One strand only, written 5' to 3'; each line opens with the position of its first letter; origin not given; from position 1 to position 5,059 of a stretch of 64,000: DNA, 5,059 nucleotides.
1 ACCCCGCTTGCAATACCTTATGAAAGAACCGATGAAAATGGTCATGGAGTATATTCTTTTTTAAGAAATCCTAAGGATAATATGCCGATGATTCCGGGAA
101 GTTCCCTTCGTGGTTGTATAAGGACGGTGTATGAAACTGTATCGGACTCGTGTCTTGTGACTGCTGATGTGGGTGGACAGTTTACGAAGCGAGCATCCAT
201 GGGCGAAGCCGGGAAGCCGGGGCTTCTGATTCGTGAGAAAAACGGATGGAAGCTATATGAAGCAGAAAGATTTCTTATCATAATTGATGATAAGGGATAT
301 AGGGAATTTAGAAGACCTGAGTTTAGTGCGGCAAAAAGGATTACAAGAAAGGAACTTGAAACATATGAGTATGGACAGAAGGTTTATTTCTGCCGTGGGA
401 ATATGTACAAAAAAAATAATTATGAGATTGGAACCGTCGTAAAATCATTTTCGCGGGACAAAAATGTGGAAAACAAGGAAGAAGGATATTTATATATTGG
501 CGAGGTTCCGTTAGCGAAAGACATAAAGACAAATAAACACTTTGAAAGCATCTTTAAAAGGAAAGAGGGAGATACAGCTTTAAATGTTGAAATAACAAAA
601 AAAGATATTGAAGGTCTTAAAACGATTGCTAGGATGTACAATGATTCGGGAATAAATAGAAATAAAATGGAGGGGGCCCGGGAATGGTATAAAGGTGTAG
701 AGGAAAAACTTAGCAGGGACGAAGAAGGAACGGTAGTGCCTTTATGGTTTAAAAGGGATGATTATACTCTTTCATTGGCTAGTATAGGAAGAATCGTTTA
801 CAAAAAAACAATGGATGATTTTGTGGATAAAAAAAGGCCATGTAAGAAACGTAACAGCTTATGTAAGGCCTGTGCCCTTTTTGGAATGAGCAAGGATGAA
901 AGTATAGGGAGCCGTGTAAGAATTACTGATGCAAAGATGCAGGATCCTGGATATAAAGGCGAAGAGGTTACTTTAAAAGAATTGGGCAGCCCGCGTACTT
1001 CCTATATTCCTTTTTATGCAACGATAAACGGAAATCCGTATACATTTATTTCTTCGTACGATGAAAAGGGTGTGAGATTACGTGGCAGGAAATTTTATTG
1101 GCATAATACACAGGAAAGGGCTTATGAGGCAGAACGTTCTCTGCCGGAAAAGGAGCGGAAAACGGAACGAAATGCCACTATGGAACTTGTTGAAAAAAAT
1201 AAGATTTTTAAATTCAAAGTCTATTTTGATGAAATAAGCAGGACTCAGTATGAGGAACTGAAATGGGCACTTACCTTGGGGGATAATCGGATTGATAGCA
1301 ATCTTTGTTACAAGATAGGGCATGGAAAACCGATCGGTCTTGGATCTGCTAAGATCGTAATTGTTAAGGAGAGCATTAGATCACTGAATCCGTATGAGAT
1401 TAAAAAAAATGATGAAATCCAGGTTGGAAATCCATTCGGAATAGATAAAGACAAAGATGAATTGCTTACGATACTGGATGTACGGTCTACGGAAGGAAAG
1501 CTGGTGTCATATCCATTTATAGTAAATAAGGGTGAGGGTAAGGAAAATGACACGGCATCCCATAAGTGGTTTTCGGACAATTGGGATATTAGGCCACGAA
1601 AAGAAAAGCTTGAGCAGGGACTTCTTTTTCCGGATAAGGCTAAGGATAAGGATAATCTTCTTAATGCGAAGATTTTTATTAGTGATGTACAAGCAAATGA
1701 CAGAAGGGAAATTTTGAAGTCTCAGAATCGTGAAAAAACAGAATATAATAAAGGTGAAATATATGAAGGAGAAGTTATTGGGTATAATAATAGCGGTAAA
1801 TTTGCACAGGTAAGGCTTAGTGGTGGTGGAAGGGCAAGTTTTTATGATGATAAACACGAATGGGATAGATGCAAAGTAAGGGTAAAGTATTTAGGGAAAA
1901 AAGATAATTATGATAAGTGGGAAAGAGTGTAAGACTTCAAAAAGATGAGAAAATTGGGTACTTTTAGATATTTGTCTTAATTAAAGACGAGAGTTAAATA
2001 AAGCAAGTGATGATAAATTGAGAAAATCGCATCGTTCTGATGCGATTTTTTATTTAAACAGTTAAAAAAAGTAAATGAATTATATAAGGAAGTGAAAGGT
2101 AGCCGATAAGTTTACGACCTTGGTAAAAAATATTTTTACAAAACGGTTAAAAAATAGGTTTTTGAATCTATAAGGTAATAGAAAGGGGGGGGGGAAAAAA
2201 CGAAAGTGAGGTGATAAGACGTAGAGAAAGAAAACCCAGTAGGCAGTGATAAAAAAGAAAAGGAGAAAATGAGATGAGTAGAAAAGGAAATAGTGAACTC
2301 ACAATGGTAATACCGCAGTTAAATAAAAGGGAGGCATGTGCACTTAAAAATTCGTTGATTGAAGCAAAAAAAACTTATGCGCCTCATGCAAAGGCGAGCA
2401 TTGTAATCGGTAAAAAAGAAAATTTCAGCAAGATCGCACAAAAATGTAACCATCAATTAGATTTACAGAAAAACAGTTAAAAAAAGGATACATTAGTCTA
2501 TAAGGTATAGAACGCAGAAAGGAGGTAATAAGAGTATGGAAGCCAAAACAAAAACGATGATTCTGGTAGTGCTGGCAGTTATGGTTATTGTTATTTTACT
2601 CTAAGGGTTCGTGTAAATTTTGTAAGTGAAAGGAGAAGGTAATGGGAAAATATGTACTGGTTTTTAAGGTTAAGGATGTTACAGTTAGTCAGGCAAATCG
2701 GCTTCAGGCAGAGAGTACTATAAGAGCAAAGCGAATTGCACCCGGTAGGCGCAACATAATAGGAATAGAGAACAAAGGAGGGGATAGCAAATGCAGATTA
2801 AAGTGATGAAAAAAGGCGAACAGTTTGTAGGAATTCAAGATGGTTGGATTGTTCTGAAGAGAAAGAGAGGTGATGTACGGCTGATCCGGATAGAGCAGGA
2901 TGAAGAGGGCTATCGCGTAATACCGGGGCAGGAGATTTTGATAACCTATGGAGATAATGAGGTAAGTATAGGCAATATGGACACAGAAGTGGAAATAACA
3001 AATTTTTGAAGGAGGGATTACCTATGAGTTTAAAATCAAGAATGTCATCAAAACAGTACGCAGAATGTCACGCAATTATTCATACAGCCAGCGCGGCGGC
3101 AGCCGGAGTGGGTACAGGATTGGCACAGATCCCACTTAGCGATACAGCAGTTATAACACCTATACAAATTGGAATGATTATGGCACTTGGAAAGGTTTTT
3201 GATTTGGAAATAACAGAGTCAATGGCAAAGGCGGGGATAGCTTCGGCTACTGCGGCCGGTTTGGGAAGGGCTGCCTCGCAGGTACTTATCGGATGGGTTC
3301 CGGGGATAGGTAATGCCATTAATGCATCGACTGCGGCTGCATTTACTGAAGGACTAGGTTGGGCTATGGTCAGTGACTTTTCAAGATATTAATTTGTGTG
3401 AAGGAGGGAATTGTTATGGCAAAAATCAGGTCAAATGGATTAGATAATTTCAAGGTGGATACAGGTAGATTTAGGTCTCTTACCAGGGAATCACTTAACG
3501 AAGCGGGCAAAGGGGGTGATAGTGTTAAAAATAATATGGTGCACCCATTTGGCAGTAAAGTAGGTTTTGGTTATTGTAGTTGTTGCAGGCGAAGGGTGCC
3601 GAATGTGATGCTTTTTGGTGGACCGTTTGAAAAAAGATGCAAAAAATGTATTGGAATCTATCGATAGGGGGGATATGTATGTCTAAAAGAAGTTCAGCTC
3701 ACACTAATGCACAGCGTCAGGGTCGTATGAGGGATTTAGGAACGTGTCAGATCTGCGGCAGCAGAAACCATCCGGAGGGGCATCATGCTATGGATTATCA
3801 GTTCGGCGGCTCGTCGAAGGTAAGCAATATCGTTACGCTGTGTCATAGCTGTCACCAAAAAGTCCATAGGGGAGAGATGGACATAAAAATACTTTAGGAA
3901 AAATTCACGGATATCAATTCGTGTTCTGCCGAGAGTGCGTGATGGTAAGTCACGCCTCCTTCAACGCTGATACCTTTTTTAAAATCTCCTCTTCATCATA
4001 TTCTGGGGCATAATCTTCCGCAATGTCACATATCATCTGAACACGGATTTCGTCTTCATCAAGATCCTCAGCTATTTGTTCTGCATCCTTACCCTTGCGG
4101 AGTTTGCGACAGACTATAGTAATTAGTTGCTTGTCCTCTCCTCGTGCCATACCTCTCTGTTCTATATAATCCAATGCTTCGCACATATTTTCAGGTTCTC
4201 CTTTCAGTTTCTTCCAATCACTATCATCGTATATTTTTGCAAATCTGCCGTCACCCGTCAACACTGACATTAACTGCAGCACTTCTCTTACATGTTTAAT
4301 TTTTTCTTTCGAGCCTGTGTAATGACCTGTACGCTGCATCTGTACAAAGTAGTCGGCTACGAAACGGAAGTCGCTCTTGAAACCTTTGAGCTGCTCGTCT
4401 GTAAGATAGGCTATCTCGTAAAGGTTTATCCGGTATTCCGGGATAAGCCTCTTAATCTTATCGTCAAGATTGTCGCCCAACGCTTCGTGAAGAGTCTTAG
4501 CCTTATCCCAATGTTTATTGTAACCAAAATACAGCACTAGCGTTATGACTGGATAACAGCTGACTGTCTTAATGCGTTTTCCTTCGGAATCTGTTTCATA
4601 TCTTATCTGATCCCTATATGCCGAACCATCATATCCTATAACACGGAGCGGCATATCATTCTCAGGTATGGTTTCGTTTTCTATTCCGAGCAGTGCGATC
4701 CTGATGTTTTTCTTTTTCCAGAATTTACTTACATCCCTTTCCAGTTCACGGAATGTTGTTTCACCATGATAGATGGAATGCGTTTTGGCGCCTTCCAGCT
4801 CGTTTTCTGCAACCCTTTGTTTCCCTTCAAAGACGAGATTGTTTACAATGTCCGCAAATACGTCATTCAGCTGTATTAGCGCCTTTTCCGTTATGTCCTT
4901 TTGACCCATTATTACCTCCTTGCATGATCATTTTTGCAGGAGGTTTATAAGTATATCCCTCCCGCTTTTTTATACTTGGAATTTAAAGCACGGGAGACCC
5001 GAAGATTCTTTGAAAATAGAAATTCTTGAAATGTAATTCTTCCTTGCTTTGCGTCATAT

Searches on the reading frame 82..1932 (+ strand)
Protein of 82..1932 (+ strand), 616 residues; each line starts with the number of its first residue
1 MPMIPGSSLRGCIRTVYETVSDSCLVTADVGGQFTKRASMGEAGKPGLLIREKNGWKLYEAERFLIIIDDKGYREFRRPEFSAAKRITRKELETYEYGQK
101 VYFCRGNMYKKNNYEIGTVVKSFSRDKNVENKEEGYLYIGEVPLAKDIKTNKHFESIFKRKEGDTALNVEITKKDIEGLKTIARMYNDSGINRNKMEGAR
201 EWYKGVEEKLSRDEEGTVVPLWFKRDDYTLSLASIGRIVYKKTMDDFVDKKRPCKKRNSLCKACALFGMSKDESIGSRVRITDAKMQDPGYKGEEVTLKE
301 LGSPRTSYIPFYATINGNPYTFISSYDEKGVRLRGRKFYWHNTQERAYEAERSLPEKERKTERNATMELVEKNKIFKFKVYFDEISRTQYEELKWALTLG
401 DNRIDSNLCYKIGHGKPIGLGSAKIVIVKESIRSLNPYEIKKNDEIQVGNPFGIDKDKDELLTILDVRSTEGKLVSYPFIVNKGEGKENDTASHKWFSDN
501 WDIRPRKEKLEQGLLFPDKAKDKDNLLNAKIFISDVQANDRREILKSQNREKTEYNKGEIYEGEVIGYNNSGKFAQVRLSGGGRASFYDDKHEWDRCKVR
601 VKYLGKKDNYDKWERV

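Call 29: search_protein_families(library=pfam, proteins=[window:82-1932:+], max_evalue=0.0001)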
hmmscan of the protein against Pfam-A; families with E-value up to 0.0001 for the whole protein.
window:82-1932:+ (616 aa): 1 family
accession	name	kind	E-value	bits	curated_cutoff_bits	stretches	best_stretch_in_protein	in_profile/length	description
PF03787.20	RAMPs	-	6.4e-06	27.2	22.1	0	251-422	53-187/189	RAMP superfamily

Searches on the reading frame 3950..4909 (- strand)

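Call 29: search_protein_families(library=pfam, proteins=[window:3950-4909:-], max_evalue=0.0001)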
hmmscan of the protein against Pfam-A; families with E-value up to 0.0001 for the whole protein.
window:3950-4909:- (319 aa): 0 families

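Call 75: search_protein_families(library=pfam, proteins=[window:3950-4909:-], max_evalue=0.001)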
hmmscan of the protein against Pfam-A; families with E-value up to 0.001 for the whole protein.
window:3950-4909:- (319 aa): 1 family
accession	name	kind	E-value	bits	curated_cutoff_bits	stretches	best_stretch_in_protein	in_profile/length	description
PF04754.18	Transposase_31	-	0.00014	21.9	21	1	76-177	75-163/203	Putative transposase, YhgA-like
